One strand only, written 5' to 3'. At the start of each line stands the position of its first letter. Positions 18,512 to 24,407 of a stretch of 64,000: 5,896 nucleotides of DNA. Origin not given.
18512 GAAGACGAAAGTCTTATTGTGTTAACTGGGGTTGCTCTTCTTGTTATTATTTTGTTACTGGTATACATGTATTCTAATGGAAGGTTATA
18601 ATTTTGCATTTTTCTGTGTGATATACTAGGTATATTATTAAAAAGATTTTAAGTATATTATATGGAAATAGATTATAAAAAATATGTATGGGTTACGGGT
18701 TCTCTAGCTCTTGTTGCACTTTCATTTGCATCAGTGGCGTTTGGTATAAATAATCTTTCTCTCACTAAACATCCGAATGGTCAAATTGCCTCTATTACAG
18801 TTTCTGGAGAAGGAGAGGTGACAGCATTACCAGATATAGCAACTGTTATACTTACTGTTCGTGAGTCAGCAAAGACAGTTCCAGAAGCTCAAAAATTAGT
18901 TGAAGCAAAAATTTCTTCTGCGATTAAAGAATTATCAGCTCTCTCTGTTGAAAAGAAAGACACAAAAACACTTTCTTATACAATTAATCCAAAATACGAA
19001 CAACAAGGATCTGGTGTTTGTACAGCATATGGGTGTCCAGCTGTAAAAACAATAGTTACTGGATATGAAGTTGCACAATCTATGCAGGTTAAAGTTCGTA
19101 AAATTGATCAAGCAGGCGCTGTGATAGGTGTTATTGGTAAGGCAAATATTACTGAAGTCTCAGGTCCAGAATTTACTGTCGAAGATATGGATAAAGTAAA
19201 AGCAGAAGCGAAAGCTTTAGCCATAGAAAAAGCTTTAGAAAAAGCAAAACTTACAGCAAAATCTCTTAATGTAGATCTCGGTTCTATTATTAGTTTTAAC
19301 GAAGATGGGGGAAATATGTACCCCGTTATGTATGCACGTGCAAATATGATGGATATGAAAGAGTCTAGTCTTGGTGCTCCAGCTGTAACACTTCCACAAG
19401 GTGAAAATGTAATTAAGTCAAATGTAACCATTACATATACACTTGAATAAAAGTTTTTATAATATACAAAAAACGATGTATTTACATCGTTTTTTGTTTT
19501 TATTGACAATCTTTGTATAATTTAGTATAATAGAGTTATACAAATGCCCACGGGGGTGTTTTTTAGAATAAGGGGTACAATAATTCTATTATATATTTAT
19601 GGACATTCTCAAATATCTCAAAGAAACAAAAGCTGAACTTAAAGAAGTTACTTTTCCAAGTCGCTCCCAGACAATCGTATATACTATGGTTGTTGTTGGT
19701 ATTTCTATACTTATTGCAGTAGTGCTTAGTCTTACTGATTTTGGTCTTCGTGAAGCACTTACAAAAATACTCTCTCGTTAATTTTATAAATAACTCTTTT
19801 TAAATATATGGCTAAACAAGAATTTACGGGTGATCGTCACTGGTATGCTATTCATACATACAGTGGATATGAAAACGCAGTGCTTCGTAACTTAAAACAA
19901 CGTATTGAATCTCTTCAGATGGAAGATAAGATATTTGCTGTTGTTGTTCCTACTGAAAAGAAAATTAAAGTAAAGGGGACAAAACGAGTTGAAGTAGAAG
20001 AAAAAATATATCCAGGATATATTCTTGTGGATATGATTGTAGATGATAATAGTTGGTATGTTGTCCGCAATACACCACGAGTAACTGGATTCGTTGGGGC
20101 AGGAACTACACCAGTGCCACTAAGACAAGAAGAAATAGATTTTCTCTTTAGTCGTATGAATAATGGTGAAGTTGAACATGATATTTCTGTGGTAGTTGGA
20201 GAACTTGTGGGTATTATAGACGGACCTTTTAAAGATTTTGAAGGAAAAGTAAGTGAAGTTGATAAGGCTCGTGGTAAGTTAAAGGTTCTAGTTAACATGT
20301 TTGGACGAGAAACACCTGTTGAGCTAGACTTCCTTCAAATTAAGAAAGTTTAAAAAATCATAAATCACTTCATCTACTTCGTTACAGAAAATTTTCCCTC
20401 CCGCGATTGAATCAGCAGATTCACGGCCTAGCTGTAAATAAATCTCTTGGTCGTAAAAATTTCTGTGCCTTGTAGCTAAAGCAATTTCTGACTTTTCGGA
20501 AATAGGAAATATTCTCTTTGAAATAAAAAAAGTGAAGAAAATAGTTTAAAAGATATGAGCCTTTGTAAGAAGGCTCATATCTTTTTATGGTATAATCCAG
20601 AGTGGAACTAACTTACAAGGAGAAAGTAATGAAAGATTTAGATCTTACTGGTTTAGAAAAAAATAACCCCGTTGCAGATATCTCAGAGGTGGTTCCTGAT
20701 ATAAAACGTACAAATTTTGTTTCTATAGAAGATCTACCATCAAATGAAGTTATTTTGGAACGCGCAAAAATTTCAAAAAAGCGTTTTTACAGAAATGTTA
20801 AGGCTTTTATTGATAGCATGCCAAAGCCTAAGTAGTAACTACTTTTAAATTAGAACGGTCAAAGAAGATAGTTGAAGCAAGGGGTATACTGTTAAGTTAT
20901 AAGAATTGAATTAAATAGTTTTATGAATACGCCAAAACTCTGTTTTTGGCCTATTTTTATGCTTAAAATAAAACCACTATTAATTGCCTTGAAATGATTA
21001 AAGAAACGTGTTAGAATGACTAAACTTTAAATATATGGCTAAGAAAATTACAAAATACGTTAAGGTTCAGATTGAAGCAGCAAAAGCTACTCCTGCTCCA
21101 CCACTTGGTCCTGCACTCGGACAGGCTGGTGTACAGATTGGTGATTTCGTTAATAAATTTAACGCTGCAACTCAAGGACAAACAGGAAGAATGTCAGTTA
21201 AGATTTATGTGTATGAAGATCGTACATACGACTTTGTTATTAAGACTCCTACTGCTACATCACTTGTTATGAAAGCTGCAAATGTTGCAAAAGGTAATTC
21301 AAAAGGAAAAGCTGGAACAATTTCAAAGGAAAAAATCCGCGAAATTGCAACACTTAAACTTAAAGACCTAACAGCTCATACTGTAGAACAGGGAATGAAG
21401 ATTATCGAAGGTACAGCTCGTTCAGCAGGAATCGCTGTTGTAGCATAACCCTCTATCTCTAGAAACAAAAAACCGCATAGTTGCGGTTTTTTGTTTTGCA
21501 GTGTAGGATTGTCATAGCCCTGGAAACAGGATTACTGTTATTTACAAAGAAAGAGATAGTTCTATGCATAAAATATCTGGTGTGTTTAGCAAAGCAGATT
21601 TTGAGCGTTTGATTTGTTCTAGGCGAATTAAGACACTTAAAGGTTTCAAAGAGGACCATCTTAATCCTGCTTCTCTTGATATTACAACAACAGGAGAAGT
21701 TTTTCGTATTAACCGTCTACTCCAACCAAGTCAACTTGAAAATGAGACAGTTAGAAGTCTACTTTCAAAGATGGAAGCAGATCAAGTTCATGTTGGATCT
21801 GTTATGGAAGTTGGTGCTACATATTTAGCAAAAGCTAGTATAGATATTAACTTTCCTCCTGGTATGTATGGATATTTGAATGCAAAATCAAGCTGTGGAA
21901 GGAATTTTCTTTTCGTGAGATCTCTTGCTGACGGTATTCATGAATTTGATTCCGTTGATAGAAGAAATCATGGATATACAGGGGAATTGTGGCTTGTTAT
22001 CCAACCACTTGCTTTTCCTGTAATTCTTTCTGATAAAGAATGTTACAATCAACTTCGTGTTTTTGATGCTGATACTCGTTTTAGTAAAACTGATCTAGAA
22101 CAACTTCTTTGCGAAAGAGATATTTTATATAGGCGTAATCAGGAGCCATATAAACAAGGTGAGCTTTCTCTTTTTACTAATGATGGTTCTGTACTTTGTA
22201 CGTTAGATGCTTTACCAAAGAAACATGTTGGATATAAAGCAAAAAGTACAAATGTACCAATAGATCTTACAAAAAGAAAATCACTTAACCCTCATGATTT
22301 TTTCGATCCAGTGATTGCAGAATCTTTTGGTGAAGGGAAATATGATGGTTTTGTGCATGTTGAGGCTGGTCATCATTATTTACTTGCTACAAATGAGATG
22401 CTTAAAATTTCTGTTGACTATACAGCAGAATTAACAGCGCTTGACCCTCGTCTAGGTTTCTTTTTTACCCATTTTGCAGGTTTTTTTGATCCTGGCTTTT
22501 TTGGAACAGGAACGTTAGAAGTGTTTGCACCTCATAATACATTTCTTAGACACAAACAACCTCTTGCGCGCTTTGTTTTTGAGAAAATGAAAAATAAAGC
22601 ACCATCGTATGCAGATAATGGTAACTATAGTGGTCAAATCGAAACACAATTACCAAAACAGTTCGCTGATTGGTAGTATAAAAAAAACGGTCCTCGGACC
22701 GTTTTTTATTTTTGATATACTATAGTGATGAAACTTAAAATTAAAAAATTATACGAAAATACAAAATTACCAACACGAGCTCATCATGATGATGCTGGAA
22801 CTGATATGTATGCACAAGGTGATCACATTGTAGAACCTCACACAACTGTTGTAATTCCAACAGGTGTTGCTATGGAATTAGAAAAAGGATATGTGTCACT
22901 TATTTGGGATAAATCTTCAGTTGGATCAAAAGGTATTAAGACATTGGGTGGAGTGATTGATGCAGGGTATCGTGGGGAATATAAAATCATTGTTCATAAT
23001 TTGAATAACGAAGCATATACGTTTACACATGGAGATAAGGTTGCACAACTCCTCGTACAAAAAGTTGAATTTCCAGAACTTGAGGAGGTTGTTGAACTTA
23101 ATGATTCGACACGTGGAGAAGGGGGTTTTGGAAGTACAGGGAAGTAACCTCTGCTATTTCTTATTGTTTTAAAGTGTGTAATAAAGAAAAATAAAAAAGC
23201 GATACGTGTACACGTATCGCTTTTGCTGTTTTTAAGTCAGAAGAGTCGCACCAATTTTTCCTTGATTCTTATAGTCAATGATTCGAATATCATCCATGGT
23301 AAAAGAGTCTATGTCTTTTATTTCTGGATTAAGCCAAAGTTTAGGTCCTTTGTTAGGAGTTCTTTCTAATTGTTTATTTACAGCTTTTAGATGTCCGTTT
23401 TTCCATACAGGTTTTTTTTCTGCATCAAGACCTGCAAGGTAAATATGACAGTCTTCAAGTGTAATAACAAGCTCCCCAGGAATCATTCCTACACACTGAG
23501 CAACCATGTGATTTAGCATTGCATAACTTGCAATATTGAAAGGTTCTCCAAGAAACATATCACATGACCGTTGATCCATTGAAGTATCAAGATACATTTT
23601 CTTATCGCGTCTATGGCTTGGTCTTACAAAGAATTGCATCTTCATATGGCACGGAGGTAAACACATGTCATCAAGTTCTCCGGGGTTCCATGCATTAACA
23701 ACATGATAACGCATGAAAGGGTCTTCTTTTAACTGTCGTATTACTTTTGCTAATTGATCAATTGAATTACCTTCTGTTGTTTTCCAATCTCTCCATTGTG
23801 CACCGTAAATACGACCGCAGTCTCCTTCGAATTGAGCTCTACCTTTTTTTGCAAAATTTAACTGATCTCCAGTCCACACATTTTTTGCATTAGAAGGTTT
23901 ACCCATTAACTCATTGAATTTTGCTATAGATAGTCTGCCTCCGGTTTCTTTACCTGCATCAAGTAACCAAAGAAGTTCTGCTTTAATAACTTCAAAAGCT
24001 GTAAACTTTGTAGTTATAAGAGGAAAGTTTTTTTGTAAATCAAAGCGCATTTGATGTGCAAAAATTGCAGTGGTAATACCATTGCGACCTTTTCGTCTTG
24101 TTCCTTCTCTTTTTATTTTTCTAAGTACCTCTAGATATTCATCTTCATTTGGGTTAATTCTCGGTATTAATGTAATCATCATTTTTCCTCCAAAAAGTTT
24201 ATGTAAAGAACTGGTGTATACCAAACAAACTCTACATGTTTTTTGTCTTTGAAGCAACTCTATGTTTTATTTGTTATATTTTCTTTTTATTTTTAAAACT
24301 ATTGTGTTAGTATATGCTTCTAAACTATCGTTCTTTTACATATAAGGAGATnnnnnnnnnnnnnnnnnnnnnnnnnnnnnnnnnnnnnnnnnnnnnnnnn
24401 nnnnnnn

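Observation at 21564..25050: Complete dTTP-synthesis module (long-form dcd, dut, thyA, tmk-like) whose kinase has a degenerate P-loop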

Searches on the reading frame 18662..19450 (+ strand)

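Call 38: search_protein_families(library=pfam, proteins=[window:18662-19450:+], max_evalue=0.001)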
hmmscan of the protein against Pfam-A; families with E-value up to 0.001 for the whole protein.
window:18662-19450:+ (262 aa): 1 family
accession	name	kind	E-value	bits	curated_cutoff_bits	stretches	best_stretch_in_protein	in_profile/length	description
PF04402.19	SIMPL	-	1.4e-42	146.7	25.2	1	45-259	1-205/205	Protein of unknown function (DUF541)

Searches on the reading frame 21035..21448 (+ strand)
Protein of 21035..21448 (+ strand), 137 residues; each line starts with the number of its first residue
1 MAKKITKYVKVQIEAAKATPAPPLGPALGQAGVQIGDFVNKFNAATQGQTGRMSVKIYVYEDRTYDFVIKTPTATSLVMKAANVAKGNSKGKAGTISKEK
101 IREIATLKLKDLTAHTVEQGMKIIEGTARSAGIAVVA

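Call 3: search_protein_families(library=pfam, proteins=[window:21035-21448:+], max_evalue=0.1)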
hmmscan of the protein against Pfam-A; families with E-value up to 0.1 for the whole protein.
window:21035-21448:+ (137 aa): 3 families
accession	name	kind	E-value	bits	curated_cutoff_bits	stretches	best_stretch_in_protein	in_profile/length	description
PF03946.19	Ribosomal_L11_N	-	1.3e-20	73.3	32.9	1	9-65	1-58/58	Ribosomal protein L11, N-terminal domain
PF00298.24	Ribosomal_L11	-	4.5e-19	69.1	21.4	1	70-135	1-69/69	Ribosomal protein L11, RNA binding domain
PF12195.14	End_beta_barrel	-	0.0012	19.2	35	1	31-66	26-60/83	Beta barrel domain of bacteriophage endosialidase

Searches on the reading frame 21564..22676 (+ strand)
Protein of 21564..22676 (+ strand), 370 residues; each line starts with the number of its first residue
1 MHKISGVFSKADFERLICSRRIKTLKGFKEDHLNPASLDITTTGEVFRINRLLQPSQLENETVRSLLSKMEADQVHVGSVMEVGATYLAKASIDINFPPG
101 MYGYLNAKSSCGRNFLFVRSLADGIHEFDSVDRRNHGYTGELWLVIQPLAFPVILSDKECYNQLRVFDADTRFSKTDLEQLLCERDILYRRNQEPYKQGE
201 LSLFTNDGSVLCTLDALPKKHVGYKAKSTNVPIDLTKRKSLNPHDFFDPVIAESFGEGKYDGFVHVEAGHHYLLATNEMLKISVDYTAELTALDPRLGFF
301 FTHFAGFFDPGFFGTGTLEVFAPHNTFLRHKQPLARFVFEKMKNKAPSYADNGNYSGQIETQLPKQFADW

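Call 3: search_protein_families(library=pfam, proteins=[window:21564-22676:+], max_evalue=0.1)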
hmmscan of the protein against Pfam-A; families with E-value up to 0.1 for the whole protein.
window:21564-22676:+ (370 aa): 3 families
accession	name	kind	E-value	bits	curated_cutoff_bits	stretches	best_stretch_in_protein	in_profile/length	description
PF22769.1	DCD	-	9.9e-31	107.3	27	2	9-167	3-151/153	dCTP deaminase-like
PF06559.16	DCD_N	-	4e-25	89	21.4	1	5-168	2-162/164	2'-deoxycytidine 5'-triphosphate deaminase (DCD) N-terminal domain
PF22569.1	DCD_C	-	1.7e-22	80.2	22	1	217-367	37-192/192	2'-deoxycytidine 5'-triphosphate deaminase (DCD), C-terminal domain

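Call 4: search_protein_families(library=ncbifam, proteins=[window:21564-22676:+], max_evalue=0.1)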
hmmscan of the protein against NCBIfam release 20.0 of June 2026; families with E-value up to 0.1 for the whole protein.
window:21564-22676:+ (370 aa): 2 families
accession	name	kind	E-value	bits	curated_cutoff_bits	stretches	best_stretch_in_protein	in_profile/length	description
NF005734.0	PRK07559.1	equivalog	9.7e-53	179.2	283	1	3-368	7-366/368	2'-deoxycytidine 5'-triphosphate deaminase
TIGR02274.1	dCTP_deam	equivalog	3e-17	62.9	92.8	2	230-365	48-179/180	dCTP deaminase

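Call 28: find_related_loci(query=window:21564-22673:+, collection=genome_contigs, flank=10000)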
Query window:21564-22673:+ (370 aa) in genome_contigs; peptide patterns used: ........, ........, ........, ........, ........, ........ (x = any residue, [..] = any of these).
41 stretches matched a pattern, but none encodes a relative of the query by tblastn (E <= 1e-3).

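Call 32: find_related_loci(query=A3, collection=genome_contigs, flank=10000)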
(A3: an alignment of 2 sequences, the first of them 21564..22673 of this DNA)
Query A3 (370 aa) in genome_contigs; peptide patterns used: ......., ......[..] (x = any residue, [..] = any of these).
599 stretches matched a pattern (row limit reached: there are more); 1 encode a relative of the query (tblastn E <= 1e-3); 1 distinct loci.
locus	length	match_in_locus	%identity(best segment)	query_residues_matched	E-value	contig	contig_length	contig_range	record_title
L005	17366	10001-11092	55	6-370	3e-138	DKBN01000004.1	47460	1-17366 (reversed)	MAG TPA_asm: Patescibacteria group bacterium UBA6899 UBA6899_contig_12405, whole genome shotgun sequence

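Call 55: find_related_loci(query=A3, collection=metagenome_contigs, flank=10000)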
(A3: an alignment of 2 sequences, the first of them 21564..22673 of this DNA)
Query A3 (370 aa) in metagenome_contigs; peptide patterns used: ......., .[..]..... (x = any residue, [..] = any of these).
600 stretches matched a pattern, but none encodes a relative of the query by tblastn (E <= 1e-3).

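Call 72: search_solved_structures(query=window:21564-22673:+, max_evalue=0.001)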
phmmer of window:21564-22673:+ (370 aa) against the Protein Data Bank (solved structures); distinct sequences matched with E-value up to 0.001: 3.
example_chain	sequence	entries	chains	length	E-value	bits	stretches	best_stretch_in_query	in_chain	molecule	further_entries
2r9q_A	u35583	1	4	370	1.8e-31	112.7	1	5-352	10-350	2'-deoxycytidine 5'-triphosphate deaminase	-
1ogh_A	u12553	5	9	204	0.00035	23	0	259-347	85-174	BIFUNCTIONAL DEAMINASE/DIPHOSPHATASE | dCTP deaminase, dUMP-forming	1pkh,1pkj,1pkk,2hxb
3gf0_A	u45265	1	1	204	0.00091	21.6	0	259-347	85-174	dCTP deaminase, dUMP-forming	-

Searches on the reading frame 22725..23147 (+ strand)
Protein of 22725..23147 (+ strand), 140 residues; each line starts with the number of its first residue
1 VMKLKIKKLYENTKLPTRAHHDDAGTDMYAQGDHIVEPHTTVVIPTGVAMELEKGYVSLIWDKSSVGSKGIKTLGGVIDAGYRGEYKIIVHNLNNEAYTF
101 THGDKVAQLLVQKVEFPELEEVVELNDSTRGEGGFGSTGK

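Call 3: search_protein_families(library=pfam, proteins=[window:22725-23147:+], max_evalue=0.1)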
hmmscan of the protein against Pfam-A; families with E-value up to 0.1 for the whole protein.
window:22725-23147:+ (140 aa): 2 families
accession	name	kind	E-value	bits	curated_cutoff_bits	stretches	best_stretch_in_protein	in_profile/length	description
PF00692.24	dUTPase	-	4.9e-30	104.4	22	1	12-139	2-129/129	dUTPase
PF22769.1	DCD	-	1.3e-07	32.3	27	1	32-113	69-152/153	dCTP deaminase-like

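Call 4: search_protein_families(library=ncbifam, proteins=[window:22725-23147:+], max_evalue=0.1)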
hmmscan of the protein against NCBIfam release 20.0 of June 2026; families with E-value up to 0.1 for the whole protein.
window:22725-23147:+ (140 aa): 5 families
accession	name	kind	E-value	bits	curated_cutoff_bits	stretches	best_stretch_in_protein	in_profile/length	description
TIGR00576.1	dut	superfamily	8.9e-40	135.7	102.55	1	3-140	1-143/143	dUTP diphosphatase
NF001862.0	PRK00601.1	equivalog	2.6e-36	124.5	103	1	2-140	6-149/150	dUTP diphosphatase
NF010561.0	PRK13956.1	equivalog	5.4e-09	36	223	1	9-140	12-147/147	dUTP diphosphatase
TIGR02274.1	dCTP_deam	equivalog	1.8e-08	34.3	92.8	1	31-117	69-157/180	dCTP deaminase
NF002598.0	PRK02253.1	equivalog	0.00043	19.8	130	1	30-115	74-151/167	deoxyuridine 5'-triphosphate nucleotidohydrolase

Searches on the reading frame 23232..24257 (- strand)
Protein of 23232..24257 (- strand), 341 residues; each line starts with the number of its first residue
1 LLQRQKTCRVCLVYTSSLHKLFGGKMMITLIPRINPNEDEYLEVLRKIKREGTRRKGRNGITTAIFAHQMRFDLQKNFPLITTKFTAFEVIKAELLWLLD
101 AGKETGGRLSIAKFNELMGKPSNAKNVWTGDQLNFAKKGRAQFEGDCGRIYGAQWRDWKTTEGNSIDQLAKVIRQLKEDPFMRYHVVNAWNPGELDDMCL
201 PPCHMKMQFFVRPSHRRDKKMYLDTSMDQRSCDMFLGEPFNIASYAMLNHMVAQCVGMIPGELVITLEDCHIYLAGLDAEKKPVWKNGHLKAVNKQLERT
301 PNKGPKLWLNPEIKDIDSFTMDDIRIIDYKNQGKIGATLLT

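Call 3: search_protein_families(library=pfam, proteins=[window:23232-24257:-], max_evalue=0.1)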
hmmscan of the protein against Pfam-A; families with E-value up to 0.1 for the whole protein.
window:23232-24257:- (341 aa): 1 family
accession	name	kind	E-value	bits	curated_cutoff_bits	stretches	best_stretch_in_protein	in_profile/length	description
PF00303.24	Thymidylat_synt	-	2.8e-82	276.3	24.3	1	40-338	2-263/266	Thymidylate synthase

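Call 4: search_protein_families(library=ncbifam, proteins=[window:23232-24257:-], max_evalue=0.1)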
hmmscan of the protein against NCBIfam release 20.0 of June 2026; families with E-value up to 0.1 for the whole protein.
window:23232-24257:- (341 aa): 8 families
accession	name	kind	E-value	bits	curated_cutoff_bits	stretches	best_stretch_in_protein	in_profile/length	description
NF002497.0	PRK01827.1-3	equivalog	1.1e-76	257.7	327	1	39-338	2-261/264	thymidylate synthase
NF002496.0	PRK01827.1-2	equivalog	4.6e-76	255.9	325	2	144-338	141-315/318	thymidylate synthase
TIGR03284.1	thym_sym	equivalog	1.4e-74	250.9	108.35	1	40-338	2-293/296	thymidylate synthase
NF002499.0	PRK01827.1-5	equivalog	1.9e-64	217.4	405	1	40-338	3-261/264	thymidylate synthase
NF002495.0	PRK01827.1-1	equivalog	3.7e-40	138.2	327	1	55-332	30-270/279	thymidylate synthase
NF010393.0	PRK13821.1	equivalog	2e-33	115.8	576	2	165-315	154-286/323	thymidylate synthase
NF002498.0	PRK01827.1-4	equivalog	5.8e-33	114.4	427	1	40-335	3-277/283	thymidylate synthase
TIGR03283.1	thy_syn_methano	equivalog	8.8e-10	38.4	174.55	1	150-273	82-194/201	thymidylate synthase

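Call 47: search_protein_families(library=phrogs, proteins=[window:23232-24182:-], max_evalue=0.001)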
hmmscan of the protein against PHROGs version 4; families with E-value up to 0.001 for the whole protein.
window:23232-24182:- (316 aa): 4 families
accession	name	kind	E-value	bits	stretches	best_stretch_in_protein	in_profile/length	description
phrog_160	-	DNA, RNA and nucleotide metabolism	2.7e-82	277.4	1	10-313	30-305/335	thymidylate synthase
phrog_5682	-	DNA, RNA and nucleotide metabolism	6.8e-48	163.7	1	115-314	32-207/209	thymidylate synthase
phrog_5131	-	DNA, RNA and nucleotide metabolism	3.4e-16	60.5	1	126-259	103-228/357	thymidylate synthase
phrog_3676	-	DNA, RNA and nucleotide metabolism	0.00093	19.5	0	177-257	162-236/351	thymidylate synthase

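Call 71: search_solved_structures(query=window:23232-24182:-, max_evalue=1e-20)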
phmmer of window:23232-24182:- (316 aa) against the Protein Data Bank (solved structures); distinct sequences matched with E-value up to 1e-20: 120 (the best 60 are shown).
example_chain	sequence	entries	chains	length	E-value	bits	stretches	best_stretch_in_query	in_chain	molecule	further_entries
1bo7_A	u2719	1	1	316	2e-58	201.6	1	119-307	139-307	THYMIDYLATE SYNTHASE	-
1tsv_A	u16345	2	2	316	2e-58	201.6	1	119-307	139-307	THYMIDYLATE SYNTHASE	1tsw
1lca_A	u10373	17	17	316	2e-58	201.6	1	119-307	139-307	THYMIDYLATE SYNTHASE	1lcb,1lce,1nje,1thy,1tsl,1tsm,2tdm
1tsy_A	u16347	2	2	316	2.1e-58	201.5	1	119-307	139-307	THYMIDYLATE SYNTHASE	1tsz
1tsx_A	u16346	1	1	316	2.1e-58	201.5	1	119-307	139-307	THYMIDYLATE SYNTHASE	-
1tda_A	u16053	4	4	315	2.1e-58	201.5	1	119-306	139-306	THYMIDYLATE SYNTHASE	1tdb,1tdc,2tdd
1vza_A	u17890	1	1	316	5e-58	200.3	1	119-307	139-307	THYMIDYLATE SYNTHASE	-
1vzb_A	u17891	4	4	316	5.1e-58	200.2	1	119-307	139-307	THYMIDYLATE SYNTHASE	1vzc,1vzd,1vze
2g8d_A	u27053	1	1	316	5.7e-58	200.1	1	119-307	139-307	thymidylate synthase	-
2g86_A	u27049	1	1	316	6.2e-58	199.9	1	119-307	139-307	Thymidylate synthase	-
1jmi_A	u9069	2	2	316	9.7e-58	199.3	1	119-307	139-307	THYMIDYLATE SYNTHASE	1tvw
1njc_A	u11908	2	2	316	1e-57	199.2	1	119-307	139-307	THYMIDYLATE SYNTHASE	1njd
1bpj_A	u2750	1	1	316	1.3e-57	198.9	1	119-307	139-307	PROTEIN (THYMIDYLATE SYNTHASE)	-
1bp6_A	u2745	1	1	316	1.3e-57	198.8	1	119-307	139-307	PROTEIN (THYMIDYLATE SYNTHASE)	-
1jmg_A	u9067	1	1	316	1.3e-57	198.8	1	119-307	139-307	THYMIDYLATE SYNTHASE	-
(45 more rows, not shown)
